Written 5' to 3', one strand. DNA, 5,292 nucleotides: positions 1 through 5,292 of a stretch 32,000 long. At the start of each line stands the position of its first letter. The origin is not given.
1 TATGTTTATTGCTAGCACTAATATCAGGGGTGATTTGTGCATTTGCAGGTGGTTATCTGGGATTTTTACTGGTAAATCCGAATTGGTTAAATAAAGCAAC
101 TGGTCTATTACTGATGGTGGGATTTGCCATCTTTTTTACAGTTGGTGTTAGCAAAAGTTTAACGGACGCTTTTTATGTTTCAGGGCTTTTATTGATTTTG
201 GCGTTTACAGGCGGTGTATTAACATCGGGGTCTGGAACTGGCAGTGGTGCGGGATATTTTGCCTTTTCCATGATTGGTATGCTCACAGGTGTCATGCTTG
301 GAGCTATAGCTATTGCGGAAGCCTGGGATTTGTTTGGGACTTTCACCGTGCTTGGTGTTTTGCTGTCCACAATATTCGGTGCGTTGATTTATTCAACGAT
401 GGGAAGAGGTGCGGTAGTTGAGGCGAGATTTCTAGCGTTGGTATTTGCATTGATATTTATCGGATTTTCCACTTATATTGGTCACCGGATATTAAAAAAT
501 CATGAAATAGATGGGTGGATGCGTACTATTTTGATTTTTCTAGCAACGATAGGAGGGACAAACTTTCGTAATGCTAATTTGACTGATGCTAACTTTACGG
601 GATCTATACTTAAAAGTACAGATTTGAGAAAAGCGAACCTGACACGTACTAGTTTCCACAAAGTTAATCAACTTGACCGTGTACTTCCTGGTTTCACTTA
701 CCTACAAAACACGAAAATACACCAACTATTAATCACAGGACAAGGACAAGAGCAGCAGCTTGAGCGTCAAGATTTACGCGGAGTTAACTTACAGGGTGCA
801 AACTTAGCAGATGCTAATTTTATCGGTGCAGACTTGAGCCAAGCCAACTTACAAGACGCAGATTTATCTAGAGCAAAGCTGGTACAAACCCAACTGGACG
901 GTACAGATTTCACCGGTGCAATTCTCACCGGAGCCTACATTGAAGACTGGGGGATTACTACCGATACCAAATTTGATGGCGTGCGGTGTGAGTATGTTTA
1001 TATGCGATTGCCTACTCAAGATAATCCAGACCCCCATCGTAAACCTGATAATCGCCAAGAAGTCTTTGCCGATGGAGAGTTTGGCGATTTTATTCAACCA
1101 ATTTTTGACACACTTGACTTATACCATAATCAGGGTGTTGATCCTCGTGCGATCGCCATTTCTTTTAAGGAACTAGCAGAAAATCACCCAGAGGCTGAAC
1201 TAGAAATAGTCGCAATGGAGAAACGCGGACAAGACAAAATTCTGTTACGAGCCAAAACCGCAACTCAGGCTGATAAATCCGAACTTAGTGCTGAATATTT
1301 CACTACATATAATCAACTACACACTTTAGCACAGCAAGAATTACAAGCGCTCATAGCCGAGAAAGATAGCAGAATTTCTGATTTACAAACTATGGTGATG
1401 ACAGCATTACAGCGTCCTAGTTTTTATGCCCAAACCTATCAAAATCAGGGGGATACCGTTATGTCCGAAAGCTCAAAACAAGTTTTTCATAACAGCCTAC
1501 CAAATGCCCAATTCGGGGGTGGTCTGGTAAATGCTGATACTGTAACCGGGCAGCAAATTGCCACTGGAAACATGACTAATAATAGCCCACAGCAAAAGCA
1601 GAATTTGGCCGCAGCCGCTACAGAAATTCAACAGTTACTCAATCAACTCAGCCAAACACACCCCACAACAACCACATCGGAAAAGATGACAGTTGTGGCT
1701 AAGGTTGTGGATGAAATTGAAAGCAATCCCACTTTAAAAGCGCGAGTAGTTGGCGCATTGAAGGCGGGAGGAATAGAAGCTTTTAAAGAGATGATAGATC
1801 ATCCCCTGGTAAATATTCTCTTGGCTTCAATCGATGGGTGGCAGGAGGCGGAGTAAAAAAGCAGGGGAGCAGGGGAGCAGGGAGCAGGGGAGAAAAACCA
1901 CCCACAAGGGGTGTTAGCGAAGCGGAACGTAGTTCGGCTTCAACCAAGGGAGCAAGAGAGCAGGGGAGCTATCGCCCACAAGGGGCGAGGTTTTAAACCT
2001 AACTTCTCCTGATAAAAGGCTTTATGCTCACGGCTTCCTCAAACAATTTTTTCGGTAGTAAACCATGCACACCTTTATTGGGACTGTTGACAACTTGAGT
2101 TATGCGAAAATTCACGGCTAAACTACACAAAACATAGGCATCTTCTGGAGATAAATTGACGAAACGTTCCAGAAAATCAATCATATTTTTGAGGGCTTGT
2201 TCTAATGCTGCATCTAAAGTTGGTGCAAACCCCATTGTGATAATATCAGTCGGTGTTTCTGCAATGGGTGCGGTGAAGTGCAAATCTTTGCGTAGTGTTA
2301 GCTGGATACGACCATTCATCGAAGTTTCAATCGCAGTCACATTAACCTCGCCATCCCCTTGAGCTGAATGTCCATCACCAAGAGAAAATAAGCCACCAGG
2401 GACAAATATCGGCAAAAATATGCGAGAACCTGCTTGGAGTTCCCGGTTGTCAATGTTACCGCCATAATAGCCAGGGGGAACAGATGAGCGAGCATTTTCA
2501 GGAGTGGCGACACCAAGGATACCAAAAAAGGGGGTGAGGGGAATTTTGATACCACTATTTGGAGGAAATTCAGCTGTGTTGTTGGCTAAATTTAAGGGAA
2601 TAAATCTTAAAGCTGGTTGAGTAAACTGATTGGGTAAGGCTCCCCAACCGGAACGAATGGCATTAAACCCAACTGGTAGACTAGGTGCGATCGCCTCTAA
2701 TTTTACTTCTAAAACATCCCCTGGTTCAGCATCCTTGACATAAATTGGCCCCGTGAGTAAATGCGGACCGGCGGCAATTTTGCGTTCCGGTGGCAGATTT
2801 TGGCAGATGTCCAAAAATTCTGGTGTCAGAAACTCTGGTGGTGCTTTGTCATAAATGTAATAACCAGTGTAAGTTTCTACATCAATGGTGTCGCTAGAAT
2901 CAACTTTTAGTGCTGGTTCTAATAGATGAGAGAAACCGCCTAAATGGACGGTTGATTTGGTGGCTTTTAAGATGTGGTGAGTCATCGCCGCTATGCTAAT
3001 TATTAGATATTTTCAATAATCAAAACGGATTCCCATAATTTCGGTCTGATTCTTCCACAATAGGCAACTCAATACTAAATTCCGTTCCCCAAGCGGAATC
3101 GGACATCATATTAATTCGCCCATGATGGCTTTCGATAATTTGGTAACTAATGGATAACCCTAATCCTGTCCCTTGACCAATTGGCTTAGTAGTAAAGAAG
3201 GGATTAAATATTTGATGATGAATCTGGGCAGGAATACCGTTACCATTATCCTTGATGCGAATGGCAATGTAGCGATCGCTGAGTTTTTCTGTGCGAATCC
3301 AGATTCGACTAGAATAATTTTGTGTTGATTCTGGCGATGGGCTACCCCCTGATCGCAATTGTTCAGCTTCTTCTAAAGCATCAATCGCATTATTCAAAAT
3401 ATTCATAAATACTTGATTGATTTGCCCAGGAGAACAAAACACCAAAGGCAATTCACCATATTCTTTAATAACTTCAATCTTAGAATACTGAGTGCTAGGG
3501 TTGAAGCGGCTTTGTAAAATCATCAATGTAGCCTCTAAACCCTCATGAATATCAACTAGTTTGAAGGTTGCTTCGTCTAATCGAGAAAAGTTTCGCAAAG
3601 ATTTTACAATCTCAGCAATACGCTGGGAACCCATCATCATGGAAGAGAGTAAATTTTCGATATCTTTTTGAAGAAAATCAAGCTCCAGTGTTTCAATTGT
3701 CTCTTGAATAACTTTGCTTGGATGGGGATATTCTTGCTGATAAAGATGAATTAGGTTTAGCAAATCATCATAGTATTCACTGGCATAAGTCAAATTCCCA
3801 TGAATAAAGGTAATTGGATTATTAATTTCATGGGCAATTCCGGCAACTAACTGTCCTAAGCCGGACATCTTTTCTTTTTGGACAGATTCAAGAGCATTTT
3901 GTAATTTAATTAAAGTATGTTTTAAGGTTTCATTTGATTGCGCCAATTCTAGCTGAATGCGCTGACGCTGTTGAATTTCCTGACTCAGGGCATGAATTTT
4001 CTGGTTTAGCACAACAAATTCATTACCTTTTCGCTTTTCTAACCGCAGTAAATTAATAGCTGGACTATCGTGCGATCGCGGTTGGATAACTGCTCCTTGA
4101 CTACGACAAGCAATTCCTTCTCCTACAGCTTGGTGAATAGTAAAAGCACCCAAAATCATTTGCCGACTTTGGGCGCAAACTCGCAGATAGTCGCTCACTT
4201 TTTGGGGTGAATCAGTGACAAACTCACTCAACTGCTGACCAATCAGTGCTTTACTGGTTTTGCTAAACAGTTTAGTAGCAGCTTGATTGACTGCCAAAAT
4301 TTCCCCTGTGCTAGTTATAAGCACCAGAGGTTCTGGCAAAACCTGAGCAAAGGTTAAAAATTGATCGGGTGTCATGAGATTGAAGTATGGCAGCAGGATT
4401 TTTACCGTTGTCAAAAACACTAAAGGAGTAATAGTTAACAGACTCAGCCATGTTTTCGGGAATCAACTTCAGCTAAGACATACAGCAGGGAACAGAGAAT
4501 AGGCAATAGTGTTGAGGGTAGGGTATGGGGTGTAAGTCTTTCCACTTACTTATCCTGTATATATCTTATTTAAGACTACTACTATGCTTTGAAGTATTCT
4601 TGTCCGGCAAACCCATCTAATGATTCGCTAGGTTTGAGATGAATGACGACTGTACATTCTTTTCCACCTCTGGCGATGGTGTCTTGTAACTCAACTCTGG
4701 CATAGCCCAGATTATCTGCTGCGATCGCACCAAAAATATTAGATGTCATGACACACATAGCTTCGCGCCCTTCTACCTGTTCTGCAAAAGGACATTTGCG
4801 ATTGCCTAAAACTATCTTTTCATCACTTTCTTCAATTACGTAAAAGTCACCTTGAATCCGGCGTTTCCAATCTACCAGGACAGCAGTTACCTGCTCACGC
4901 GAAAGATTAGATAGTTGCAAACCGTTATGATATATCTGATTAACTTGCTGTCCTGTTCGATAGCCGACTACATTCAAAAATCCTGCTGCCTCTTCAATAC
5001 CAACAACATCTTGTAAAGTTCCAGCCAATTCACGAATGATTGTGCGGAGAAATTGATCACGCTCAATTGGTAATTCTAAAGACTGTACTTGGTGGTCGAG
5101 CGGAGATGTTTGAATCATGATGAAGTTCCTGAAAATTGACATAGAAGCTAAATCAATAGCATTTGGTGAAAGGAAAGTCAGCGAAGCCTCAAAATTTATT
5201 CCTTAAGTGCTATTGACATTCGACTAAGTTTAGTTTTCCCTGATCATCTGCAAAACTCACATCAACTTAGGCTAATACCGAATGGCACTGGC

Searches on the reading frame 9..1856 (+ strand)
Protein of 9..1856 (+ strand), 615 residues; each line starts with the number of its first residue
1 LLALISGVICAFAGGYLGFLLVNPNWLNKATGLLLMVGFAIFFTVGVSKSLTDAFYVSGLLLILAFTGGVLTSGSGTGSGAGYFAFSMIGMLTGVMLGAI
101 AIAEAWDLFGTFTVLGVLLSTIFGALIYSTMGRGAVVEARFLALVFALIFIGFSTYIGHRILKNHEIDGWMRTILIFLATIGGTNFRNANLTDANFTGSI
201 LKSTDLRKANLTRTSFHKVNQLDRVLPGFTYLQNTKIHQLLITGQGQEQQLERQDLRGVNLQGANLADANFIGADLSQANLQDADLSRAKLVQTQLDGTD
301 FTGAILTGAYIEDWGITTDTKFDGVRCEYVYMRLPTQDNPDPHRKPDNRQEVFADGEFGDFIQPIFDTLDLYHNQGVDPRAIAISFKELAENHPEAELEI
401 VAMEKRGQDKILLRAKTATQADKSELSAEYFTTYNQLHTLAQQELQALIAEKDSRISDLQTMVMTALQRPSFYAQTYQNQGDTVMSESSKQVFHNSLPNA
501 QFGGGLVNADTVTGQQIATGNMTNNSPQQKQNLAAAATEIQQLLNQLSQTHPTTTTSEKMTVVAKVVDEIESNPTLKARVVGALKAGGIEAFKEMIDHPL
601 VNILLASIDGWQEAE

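Call 82: search_protein_families(library=pfam, proteins=[window:9-1856:+], max_evalue=0.00001)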
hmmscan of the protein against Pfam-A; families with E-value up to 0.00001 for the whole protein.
window:9-1856:+ (615 aa): 3 families
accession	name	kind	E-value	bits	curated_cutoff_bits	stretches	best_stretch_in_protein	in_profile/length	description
PF00805.28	Pentapeptide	-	2.2e-26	91.5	20.2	3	251-283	8-40/40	Pentapeptide repeats (8 copies)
PF13599.13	Pentapeptide_4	-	4.1e-13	49.6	38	1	252-313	9-70/78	Pentapeptide repeat region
PF13576.12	Pentapeptide_3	-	5.6e-11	42.9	27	0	183-217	3-39/48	Pentapeptide repeats (9 copies)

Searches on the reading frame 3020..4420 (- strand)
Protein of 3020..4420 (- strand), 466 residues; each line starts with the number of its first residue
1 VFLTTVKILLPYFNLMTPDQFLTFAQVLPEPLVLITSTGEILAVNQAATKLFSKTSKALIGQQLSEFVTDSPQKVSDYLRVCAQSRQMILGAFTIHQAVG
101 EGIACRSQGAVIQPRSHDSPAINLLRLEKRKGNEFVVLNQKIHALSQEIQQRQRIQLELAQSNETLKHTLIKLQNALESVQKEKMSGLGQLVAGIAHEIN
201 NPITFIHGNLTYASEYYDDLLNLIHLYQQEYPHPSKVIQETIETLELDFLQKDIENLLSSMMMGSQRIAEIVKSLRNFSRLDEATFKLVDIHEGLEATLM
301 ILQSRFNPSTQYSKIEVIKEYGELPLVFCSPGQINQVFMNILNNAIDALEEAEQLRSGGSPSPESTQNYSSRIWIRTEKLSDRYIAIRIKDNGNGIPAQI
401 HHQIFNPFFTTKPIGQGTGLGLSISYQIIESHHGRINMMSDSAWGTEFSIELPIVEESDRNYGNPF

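Call 82: search_protein_families(library=pfam, proteins=[window:3020-4420:-], max_evalue=0.00001)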
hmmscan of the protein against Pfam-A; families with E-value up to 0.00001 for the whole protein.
window:3020-4420:- (466 aa): 5 families
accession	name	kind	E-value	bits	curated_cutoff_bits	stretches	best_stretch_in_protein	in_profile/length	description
PF02518.31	HATPase_c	-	9.7e-23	81.2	26.4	1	333-454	5-109/111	Histidine kinase-, DNA gyrase B-, and HSP90-like ATPase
PF00512.31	HisKA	-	2.2e-08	34.5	26.9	0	189-213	3-27/66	His Kinase A (phospho-acceptor) domain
PF24820.1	Diguanyl_cycl_sensor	-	7.6e-08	32.7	28.1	1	26-89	3-63/109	Diguanylate cyclase-like sensor domain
PF00989.32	PAS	-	5.3e-07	30.1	22.6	1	26-87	8-70/113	PAS fold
PF13426.13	PAS_9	-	8.7e-07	29.6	27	1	30-100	2-63/103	PAS domain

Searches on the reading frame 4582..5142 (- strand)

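Call 82: search_protein_families(library=pfam, proteins=[window:4582-5142:-], max_evalue=0.00001)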
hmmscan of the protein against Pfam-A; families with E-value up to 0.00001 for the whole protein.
window:4582-5142:- (186 aa): 1 family
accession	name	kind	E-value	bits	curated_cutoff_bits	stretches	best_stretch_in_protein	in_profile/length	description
PF18546.6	MetOD1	-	6.5e-20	72.1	23.8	1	35-168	1-142/142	Methanogen output domain 1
